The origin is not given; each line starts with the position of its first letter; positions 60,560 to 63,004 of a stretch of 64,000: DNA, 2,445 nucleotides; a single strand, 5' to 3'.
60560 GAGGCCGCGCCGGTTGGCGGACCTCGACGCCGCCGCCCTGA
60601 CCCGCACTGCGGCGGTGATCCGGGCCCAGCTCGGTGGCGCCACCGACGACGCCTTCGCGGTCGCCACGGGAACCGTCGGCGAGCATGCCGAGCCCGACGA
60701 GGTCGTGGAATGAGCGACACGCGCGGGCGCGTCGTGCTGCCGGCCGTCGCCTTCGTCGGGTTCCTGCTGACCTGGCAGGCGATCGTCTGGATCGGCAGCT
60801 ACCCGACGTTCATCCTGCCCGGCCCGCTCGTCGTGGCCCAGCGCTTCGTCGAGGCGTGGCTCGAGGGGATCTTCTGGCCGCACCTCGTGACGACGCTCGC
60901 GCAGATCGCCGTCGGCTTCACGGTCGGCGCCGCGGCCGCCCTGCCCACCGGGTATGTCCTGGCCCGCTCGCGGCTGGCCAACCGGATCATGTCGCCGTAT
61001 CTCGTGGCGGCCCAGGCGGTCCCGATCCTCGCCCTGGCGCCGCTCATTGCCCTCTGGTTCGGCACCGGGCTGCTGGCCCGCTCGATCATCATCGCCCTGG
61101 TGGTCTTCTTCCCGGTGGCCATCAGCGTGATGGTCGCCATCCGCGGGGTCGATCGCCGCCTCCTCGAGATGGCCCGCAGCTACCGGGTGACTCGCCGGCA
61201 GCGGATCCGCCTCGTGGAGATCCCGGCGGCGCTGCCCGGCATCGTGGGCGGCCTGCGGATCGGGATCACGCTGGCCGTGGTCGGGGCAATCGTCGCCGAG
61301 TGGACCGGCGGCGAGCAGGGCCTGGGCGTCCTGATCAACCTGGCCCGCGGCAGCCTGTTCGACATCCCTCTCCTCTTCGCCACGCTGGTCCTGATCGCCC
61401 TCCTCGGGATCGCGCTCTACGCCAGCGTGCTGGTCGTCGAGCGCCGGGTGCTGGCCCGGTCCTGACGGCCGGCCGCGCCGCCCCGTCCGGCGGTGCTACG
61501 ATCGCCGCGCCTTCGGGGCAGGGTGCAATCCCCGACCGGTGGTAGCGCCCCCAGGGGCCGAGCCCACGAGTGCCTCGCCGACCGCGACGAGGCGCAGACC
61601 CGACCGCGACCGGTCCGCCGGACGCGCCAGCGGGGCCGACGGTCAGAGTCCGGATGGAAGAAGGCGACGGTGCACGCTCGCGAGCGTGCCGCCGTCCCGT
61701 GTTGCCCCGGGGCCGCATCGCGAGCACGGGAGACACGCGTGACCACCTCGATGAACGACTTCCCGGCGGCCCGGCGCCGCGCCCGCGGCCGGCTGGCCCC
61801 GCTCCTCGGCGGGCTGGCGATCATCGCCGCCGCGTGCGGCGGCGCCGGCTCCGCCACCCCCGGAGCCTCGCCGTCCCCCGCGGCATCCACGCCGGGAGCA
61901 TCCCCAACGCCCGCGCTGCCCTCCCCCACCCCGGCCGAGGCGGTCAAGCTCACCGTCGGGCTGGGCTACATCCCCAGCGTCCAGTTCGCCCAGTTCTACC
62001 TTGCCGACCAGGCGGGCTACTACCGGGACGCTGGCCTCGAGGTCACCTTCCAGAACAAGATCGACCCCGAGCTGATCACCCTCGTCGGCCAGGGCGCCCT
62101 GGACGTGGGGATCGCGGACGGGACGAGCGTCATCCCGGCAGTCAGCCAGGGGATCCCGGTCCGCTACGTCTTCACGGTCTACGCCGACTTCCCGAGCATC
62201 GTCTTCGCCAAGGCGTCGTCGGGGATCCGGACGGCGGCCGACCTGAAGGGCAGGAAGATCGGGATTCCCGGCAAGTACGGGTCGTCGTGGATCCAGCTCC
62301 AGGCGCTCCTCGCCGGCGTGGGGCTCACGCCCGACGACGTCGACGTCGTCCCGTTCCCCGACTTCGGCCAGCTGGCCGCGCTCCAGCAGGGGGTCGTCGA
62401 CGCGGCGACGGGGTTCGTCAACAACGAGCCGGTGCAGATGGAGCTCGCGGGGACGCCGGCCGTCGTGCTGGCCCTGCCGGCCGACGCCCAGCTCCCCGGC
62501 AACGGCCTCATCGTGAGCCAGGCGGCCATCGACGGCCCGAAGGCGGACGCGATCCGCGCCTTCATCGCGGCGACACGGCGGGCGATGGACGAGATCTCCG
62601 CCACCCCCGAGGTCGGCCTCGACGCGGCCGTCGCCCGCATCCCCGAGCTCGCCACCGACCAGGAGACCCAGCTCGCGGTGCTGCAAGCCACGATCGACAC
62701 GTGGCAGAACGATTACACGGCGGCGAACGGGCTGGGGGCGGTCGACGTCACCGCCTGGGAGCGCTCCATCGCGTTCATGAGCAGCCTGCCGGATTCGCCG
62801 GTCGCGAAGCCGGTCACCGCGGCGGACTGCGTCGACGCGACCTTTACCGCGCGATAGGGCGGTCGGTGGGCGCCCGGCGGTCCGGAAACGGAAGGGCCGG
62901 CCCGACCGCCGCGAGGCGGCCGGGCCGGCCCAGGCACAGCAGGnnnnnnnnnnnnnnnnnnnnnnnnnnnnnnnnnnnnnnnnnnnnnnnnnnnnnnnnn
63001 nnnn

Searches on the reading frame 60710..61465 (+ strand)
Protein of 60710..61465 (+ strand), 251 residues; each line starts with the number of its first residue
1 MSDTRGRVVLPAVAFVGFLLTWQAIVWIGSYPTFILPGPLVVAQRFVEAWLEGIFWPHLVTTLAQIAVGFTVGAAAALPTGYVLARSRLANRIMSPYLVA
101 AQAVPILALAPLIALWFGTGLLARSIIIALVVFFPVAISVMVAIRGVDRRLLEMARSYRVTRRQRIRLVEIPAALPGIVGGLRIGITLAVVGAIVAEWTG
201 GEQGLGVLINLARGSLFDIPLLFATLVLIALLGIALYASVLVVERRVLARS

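Call 14: search_protein_families(library=pfam, proteins=[window:60710-61462:+], max_evalue=0.01)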
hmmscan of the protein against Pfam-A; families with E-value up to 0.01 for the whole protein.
window:60710-61462:+ (251 aa): 1 family
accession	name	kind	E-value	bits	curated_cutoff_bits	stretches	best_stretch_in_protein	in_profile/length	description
PF00528.27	BPD_transp_1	-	8.7e-25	87.9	26.4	1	78-247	2-182/184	Binding-protein-dependent transport system inner membrane component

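Call 15: search_protein_families(library=ncbifam, proteins=[window:60710-61462:+], max_evalue=0.01)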
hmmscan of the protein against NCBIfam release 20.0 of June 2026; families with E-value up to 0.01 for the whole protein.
window:60710-61462:+ (251 aa): 8 families
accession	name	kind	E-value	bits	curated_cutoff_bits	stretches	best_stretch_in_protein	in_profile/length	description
NF008470.0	PRK11365.1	equivalog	1.4e-29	103.3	347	1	9-247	12-249/263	aliphatic sulfonate ABC transporter permease SsuC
NF040733.1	ABC_perm_U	equivalog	1.8e-25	89.8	295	1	12-247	12-245/251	ABC transporter permease subunit SaoP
NF007545.0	PRK10160.1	equivalog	5.2e-20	72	342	1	16-247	32-267/275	taurine ABC transporter permease TauC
TIGR01183.1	ntrB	equivalog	9.8e-15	54.8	209.05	1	52-238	13-197/202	nitrate ABC transporter permease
TIGR03416.1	ABC_choXWV_perm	equivalog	6.2e-13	48.8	363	1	54-235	83-262/267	choline ABC transporter permease subunit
NF008196.0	PRK10952.1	equivalog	6.9e-10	38.3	439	1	56-234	143-319/356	glycine betaine/L-proline ABC transporter permease ProW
NF007047.0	PRK09500.1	equivalog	1.7e-06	27.9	326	1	85-202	96-209/257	spermidine/putrescine ABC transporter permease PotC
NF007044.0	PRK09497.1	equivalog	0.00046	19.8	348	1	125-225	152-256/285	spermidine/putrescine ABC transporter permease PotB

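Call 20: find_encoding_contigs(protein=window:60710-61465:+, flank=10000, max_places=10)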
Protein window:60710-61465:+ (251 aa): no gene with exactly this product is on record in the collection.

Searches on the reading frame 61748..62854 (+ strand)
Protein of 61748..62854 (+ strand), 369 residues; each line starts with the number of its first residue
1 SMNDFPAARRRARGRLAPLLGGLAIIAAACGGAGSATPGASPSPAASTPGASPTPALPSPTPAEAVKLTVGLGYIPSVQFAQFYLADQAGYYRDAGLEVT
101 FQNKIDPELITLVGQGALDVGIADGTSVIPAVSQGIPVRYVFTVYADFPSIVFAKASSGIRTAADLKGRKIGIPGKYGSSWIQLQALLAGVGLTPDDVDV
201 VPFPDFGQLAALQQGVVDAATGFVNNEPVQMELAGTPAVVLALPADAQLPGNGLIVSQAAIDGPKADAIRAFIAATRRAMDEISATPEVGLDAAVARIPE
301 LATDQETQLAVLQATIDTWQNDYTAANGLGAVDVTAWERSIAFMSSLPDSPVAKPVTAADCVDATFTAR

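Call 14: search_protein_families(library=pfam, proteins=[window:61748-62854:+], max_evalue=0.01)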
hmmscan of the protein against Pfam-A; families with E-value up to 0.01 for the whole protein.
window:61748-62854:+ (369 aa): 4 families
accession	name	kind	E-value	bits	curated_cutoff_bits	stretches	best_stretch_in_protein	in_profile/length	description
PF09084.16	NMT1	-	9.2e-41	140.5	20.5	1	79-288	3-214/216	NMT1/THI5 like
PF13379.11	NMT1_2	-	8.9e-11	42.5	24.7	1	69-231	7-184/252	NMT1-like family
PF12974.12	Phosphonate-bd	-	2.6e-06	27.4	27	1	106-222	38-162/242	ABC transporter, phosphonate, periplasmic substrate-binding protein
PF16868.10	NMT1_3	-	0.0011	19.1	27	1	138-221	82-165/289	NMT1-like family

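Call 15: search_protein_families(library=ncbifam, proteins=[window:61748-62854:+], max_evalue=0.01)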
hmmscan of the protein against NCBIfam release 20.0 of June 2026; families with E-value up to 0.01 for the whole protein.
window:61748-62854:+ (369 aa): 7 families
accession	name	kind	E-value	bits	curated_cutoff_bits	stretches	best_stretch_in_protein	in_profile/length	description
TIGR01728.1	SsuA_fam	subfamily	1.9e-17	63.4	163.5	1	72-315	3-246/290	aliphatic sulfonate ABC transporter substrate-binding protein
TIGR02122.1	TRAP_TAXI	subfamily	5.3e-11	41.9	84.35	1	137-221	111-195/320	TAXI family TRAP transporter solute-binding subunit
TIGR01729.1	taurine_ABC_bnd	equivalog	1.8e-10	40.7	304.25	1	72-303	3-235/300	taurine ABC transporter substrate-binding protein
NF040735.1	SBP_SaoX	equivalog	1.8e-06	27.3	300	1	68-221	3-154/330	ABC transporter substrate-binding subunit SaoX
NF008588.0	PRK11553.1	subfamily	2.4e-05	23.4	299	1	107-220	67-180/319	aliphatic sulfonate ABC transporter substrate-binding protein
NF008553.0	PRK11480.1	equivalog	0.00042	19.6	490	1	63-223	20-176/320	taurine ABC transporter substrate-binding protein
TIGR01098.1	3A0109s03R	subfamily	0.0067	15.9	112.05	0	113-177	80-149/253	phosphate/phosphite/phosphonate ABC transporter substrate-binding protein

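Call 21: find_homologous_proteins(query=window:61748-62854:+, max_evalue=1e-20)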
Query window:61748-62854:+ (369 aa): 3464 proteins with E <= 1e-20 among 8000 candidates; the best 120 are listed.
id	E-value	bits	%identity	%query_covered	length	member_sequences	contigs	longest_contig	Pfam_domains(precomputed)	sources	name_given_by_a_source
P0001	1.1e-231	786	100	100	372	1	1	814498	PF13379.12,PF09084.17,PF12974.13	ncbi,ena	-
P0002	4.7e-194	662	85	98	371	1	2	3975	PF13379.12,PF09084.17,PF12974.13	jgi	jgi:NitT/TauT family transport system substrate-binding protein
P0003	7.8e-189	645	80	99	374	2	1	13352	PF13379.12,PF09084.17,PF12974.13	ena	-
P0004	1.2e-186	638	82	94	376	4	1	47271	PF13379.12,PF09084.17,PF12974.13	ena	-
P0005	6.3e-186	636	83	95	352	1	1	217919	PF13379.12,PF09084.17,PF12974.13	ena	-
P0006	2.5e-184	631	81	95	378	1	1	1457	PF13379.12,PF09084.17,PF12974.13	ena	-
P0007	1.3e-183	628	81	99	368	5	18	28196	PF13379.12,PF09084.17,PF12974.13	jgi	jgi:NitT/TauT family transport system substrate-binding protein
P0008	3.1e-183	627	80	100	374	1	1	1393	PF13379.12,PF09084.17,PF12974.13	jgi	jgi:NitT/TauT family transport system substrate-binding protein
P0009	3.6e-182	623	80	96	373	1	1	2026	PF13379.12,PF09084.17,PF12974.13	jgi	jgi:putative riboflavin transport system substrate-binding protein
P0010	2.5e-181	621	82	94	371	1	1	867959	PF13379.12,PF09084.17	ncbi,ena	-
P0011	5.5e-181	620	81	95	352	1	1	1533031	PF13379.12,PF09084.17,PF12974.13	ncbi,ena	-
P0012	5.6e-181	619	81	98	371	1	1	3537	PF13379.12,PF09084.17,PF12974.13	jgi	jgi:NitT/TauT family transport system substrate-binding protein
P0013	3.6e-180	617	80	98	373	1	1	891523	PF13379.12,PF09084.17,PF12974.13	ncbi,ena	-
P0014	4.7e-180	616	80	99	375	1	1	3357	PF13379.12,PF09084.17,PF12974.13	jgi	jgi:NitT/TauT family transport system substrate-binding protein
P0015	2.5e-179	614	80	97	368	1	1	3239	PF13379.12,PF09084.17,PF12974.13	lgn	-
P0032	1.5e-173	595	81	85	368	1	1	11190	PF13379.12,PF09084.17,PF12974.13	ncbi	ncbi:MAG: ABC transporter substrate-binding protein [Chloroflexota bacterium]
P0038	6.7e-172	590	76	100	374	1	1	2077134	PF13379.12,PF09084.17,PF12974.13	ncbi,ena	-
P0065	6.3e-168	577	77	96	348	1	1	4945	PF13379.12,PF09084.17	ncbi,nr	ncbi:MAG TPA: ABC transporter substrate-binding protein [Candidatus Nanopelagicales bacterium]|nr:AB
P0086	1.7e-152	526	74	90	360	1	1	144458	PF13379.12,PF09084.17,PF12974.13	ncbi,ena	-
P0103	1.2e-145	503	67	94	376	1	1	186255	PF13379.12,PF09084.17,PF12974.13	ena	-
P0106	4.1e-145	502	68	89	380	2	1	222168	PF13379.12,PF09084.17,PF12974.13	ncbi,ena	-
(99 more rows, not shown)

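Call 22: find_encoding_contigs(protein=P0001, flank=6000, max_places=3)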
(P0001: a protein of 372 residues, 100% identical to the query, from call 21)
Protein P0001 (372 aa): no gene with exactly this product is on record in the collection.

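Call 23: find_encoding_contigs(protein=P0005, flank=6000, max_places=3)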
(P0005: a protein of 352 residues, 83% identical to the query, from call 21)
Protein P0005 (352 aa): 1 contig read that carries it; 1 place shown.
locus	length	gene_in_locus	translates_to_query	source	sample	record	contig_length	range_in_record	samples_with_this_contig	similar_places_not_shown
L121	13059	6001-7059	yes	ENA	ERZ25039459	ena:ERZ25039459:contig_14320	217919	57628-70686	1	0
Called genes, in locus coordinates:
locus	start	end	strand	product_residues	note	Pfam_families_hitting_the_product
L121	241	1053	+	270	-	PF02517:Rce1-like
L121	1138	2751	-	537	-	-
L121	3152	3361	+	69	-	-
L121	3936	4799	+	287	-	PF00005:ABC_tran, PF13304:AAA_21 (weak)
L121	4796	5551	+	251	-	PF00528:BPD_transp_1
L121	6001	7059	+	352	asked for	PF13379:NMT1_2, PF09084:NMT1, PF12974:Phosphonate-bd (weak)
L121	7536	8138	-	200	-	PF04264:YceI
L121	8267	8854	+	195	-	PF01047:MarR, PF12802:MarR_2, PF09339:HTH_IclR (faint), PF13412:HTH_24 (weak)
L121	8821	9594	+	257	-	PF01904:DUF72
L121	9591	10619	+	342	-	PF01408:GFO_IDH_MocA, PF03447:NAD_binding_3 (weak), PF02894:GFO_IDH_MocA_C (weak), PF22725:GFO_IDH_MocA_C3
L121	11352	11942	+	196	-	PF07995:GSDH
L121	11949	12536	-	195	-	-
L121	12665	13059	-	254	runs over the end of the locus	PF04402:SIMPL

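Call 24: find_encoding_contigs(protein=P0010, flank=6000, max_places=3)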
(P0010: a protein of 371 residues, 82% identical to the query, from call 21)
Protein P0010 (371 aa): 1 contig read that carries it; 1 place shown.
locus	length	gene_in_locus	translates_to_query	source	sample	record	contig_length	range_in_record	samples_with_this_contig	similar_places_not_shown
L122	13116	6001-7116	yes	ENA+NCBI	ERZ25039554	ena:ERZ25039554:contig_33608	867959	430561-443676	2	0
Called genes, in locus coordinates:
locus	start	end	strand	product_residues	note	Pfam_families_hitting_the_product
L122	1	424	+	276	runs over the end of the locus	PF02517:Rce1-like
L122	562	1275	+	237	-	PF00571:CBS, PF04972:BON (weak)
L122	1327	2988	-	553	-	-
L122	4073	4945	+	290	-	PF00005:ABC_tran, PF13304:AAA_21 (weak)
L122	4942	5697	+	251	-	PF00528:BPD_transp_1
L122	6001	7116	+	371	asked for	PF13379:NMT1_2, PF09084:NMT1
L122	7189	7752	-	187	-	PF04264:YceI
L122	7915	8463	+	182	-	PF01047:MarR, PF12802:MarR_2, PF13412:HTH_24 (faint)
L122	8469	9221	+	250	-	PF01904:DUF72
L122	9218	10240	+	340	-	PF01408:GFO_IDH_MocA, PF03447:NAD_binding_3 (weak), PF02894:GFO_IDH_MocA_C (weak), PF22725:GFO_IDH_MocA_C3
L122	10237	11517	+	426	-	PF07995:GSDH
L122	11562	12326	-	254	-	PF04402:SIMPL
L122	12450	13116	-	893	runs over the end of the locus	PF28598:PDH_E1_N, PF00456:Transketolase_N (weak), PF17831:PDH_E1_M, PF22613:Transketolase_C_1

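Call 26: find_encoding_contigs(protein=P0038, flank=6000, max_places=3)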
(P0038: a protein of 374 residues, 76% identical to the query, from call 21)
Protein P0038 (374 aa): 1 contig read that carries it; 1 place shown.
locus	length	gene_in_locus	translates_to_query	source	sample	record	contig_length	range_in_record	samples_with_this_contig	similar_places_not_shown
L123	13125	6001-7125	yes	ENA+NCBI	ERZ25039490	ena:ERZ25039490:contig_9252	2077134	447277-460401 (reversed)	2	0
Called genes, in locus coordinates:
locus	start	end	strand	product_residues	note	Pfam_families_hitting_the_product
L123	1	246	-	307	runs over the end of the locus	-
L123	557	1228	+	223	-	PF01081:Aldolase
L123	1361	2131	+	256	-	PF02517:Rce1-like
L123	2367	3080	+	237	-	PF00571:CBS, PF04972:BON (weak)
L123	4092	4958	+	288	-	PF00005:ABC_tran, PF00004:AAA (faint), PF13304:AAA_21 (weak)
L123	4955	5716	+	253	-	PF00528:BPD_transp_1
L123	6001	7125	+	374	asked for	PF13379:NMT1_2, PF09084:NMT1, PF12974:Phosphonate-bd (weak)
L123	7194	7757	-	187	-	PF04264:YceI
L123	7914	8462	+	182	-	PF01047:MarR, PF12802:MarR_2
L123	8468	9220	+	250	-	PF01904:DUF72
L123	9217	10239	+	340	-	PF01408:GFO_IDH_MocA, PF03447:NAD_binding_3 (weak), PF02894:GFO_IDH_MocA_C, PF22725:GFO_IDH_MocA_C3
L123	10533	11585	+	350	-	PF07995:GSDH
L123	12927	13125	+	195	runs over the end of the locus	-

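Call 27: find_encoding_contigs(protein=P0086, flank=6000, max_places=3)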
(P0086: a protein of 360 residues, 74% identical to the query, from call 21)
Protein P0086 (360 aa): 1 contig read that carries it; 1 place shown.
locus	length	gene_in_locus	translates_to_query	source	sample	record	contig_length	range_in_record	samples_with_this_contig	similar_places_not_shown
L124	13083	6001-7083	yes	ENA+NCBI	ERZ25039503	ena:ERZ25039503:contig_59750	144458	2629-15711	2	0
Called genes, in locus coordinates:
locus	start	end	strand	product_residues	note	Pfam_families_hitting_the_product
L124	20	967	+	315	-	PF00005:ABC_tran, PF13304:AAA_21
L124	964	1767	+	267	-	PF12679:ABC2_membrane_2, PF10920:DUF2705 (weak)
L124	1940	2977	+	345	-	PF13384:HTH_23, PF13518:HTH_28, PF13551:HTH_29 (weak), PF13565:HTH_32, PF00665:rve (weak), PF13683:rve_3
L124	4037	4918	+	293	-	PF00005:ABC_tran, PF13304:AAA_21 (weak)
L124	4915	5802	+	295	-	PF00528:BPD_transp_1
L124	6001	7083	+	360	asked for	PF13379:NMT1_2, PF09084:NMT1, PF12974:Phosphonate-bd (weak)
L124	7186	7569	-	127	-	PF04264:YceI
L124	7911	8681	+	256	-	PF01047:MarR, PF12802:MarR_2, PF13412:HTH_24 (weak)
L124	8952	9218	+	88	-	PF01904:DUF72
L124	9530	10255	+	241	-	PF02894:GFO_IDH_MocA_C (weak), PF22725:GFO_IDH_MocA_C3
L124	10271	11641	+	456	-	PF07995:GSDH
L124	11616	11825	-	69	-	PF04402:SIMPL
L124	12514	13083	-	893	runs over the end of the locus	PF28598:PDH_E1_N, PF00456:Transketolase_N, PF17831:PDH_E1_M, PF22613:Transketolase_C_1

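Call 28: find_encoding_contigs(protein=P0106, flank=6000, max_places=3)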
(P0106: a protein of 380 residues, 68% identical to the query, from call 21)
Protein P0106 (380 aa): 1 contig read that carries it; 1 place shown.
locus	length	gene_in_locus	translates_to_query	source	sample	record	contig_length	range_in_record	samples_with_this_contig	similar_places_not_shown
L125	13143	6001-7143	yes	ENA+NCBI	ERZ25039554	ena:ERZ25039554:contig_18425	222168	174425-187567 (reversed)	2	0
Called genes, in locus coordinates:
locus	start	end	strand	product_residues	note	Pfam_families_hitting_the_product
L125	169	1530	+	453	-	PF00202:Aminotran_3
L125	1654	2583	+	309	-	PF00226:DnaJ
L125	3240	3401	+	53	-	-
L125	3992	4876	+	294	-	PF09818:ABC_ATPase (faint), PF00005:ABC_tran, PF13304:AAA_21 (faint), PF13401:AAA_22 (faint)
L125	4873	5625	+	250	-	PF00528:BPD_transp_1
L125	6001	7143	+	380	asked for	PF13379:NMT1_2 (weak), PF09084:NMT1, PF12974:Phosphonate-bd (weak)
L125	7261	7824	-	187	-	PF04264:YceI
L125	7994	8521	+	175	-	PF01047:MarR, PF12802:MarR_2, PF13412:HTH_24 (weak)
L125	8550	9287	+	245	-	PF01904:DUF72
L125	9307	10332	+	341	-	PF01408:GFO_IDH_MocA, PF02894:GFO_IDH_MocA_C (weak), PF22725:GFO_IDH_MocA_C3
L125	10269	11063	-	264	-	-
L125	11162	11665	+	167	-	PF07995:GSDH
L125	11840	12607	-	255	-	PF04402:SIMPL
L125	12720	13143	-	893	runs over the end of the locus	PF28598:PDH_E1_N, PF00456:Transketolase_N (weak), PF17831:PDH_E1_M, PF22613:Transketolase_C_1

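Call 29: find_encoding_contigs(protein=P0103, flank=6000, max_places=3)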
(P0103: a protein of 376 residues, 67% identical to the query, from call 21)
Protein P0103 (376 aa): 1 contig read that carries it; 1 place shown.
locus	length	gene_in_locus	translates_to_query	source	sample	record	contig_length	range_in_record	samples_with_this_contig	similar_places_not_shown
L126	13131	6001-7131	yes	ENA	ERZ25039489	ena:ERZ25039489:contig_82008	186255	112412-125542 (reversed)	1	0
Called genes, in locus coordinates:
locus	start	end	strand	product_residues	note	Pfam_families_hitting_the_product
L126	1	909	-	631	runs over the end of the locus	PF03816:LytR_cpsA_psr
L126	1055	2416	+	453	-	PF00202:Aminotran_3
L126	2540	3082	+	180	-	PF00226:DnaJ, PF20600:ExoX-like_C (weak)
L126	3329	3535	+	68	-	-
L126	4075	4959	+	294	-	PF00005:ABC_tran, PF13304:AAA_21 (weak)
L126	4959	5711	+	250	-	PF00528:BPD_transp_1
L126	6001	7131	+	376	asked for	PF13379:NMT1_2 (weak), PF09084:NMT1, PF12974:Phosphonate-bd (weak)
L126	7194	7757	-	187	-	PF04264:YceI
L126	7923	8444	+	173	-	PF01047:MarR, PF12802:MarR_2, PF13412:HTH_24 (weak)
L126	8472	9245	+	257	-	PF01904:DUF72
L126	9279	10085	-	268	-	PF02567:PhzC-PhzF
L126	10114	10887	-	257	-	PF04402:SIMPL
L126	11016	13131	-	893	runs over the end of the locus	PF28598:PDH_E1_N, PF00456:Transketolase_N (weak), PF17831:PDH_E1_M, PF22613:Transketolase_C_1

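Call 49: list_cluster_members(proteins=[P0001, P0010, P0038, P0106, P0065, P0032])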
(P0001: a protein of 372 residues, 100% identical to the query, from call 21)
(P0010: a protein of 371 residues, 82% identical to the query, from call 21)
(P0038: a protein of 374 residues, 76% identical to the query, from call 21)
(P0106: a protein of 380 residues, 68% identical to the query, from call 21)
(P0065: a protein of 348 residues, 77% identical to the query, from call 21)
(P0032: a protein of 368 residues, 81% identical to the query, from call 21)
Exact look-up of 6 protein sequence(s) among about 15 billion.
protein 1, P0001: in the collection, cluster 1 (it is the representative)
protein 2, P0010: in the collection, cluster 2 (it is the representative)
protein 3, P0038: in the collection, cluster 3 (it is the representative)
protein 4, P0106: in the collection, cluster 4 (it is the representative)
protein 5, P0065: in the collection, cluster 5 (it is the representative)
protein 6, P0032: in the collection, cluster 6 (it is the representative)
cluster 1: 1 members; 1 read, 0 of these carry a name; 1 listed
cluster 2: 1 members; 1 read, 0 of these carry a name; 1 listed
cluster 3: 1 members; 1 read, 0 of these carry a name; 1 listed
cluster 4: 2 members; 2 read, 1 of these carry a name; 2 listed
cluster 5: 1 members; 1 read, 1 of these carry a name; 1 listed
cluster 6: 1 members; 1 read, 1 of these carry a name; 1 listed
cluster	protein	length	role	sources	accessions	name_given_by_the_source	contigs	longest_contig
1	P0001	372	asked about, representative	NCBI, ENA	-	-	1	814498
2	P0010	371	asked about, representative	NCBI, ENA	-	-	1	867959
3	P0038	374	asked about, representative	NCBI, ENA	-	-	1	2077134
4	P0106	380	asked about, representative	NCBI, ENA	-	-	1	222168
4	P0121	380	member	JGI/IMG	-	NitT/TauT family transport system substrate-binding protein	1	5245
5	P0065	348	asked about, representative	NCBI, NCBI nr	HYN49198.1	MAG TPA: ABC transporter substrate-binding protein [Candidatus Nanopelagicales bacterium] | ABC transporter substrate-binding protein [Candidatus Nanopelagicales bacterium]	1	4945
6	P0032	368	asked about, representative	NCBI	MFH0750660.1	MAG: ABC transporter substrate-binding protein [Chloroflexota bacterium]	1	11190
